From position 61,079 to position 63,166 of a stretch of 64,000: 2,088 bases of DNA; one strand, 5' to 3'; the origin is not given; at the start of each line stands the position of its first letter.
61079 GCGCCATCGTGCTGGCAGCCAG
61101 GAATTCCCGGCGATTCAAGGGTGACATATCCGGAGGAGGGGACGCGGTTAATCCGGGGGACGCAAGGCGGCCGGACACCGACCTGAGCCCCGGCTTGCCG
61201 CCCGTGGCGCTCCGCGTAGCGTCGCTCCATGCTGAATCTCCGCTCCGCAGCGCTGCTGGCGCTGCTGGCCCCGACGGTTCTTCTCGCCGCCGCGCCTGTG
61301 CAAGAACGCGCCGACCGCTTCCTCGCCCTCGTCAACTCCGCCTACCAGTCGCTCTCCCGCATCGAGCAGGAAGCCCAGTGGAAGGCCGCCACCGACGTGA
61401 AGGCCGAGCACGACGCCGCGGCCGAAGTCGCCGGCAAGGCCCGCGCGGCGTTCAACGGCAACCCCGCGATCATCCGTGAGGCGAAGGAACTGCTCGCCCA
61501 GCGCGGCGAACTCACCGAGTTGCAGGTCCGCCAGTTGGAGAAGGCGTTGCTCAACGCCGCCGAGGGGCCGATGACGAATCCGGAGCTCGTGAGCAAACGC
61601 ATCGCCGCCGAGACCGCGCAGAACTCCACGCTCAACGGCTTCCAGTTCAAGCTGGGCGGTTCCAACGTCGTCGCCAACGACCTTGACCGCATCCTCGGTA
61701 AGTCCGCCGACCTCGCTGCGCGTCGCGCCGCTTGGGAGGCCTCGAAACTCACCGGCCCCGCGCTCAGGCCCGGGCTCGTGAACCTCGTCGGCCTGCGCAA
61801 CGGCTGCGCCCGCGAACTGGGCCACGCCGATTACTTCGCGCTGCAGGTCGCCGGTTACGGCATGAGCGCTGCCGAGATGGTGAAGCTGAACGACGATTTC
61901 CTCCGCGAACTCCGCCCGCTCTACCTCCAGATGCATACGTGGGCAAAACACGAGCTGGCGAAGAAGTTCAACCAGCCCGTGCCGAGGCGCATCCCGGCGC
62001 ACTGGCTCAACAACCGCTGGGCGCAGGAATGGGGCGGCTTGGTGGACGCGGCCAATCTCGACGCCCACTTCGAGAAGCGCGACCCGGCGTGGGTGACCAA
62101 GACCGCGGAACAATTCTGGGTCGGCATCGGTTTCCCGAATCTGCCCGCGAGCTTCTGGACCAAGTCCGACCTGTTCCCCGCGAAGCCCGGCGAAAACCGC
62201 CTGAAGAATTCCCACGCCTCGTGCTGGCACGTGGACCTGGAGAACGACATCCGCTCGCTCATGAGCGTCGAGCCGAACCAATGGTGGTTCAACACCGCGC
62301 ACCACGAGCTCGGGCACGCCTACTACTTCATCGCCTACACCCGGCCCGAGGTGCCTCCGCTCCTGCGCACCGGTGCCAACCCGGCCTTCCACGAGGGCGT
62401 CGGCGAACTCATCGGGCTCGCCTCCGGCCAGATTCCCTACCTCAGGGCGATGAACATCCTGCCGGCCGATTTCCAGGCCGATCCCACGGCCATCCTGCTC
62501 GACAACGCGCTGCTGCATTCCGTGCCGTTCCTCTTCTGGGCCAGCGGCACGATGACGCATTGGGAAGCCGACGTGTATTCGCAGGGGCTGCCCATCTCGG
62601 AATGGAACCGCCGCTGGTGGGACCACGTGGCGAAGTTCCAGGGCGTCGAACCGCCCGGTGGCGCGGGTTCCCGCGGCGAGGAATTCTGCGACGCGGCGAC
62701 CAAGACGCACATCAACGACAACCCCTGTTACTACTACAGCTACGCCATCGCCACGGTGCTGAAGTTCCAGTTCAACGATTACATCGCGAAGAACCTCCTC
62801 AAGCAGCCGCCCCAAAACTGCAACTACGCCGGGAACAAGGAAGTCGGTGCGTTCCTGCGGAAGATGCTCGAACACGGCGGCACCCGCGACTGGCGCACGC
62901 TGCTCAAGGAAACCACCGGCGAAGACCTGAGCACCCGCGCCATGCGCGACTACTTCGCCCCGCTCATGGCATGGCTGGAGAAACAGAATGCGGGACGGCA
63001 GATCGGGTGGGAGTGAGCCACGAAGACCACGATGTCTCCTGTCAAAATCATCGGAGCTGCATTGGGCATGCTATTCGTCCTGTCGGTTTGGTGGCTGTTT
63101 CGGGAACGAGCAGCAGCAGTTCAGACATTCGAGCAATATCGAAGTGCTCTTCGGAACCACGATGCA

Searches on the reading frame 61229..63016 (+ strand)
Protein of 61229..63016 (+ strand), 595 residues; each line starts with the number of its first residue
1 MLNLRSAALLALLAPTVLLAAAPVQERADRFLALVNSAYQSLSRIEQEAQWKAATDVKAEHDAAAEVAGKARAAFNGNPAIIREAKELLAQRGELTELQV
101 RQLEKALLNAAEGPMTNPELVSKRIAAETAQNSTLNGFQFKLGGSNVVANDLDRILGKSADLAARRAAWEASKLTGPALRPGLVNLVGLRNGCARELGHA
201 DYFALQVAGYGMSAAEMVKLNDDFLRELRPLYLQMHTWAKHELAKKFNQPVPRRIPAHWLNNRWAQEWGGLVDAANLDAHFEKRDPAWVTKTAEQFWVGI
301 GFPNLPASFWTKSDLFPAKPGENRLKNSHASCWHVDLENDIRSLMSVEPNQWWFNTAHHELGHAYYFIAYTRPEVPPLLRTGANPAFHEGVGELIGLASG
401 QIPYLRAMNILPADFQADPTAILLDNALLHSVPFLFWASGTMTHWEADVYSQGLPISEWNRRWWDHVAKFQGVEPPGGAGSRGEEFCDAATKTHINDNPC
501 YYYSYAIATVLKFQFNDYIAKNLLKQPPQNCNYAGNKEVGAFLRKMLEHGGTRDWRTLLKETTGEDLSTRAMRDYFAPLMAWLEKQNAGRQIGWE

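Call 67: search_protein_families(library=pfam, proteins=[window:61229-63016:+], max_evalue=0.0001)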
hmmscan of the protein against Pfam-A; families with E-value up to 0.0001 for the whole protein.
window:61229-63016:+ (595 aa): 2 families
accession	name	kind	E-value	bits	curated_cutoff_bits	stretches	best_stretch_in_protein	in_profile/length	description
PF01401.24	Peptidase_M2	-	7e-88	296.1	23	1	25-594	4-581/581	Angiotensin-converting enzyme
PF01432.26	Peptidase_M3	-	9.6e-05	22.3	27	0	501-574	388-453/457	Peptidase family M3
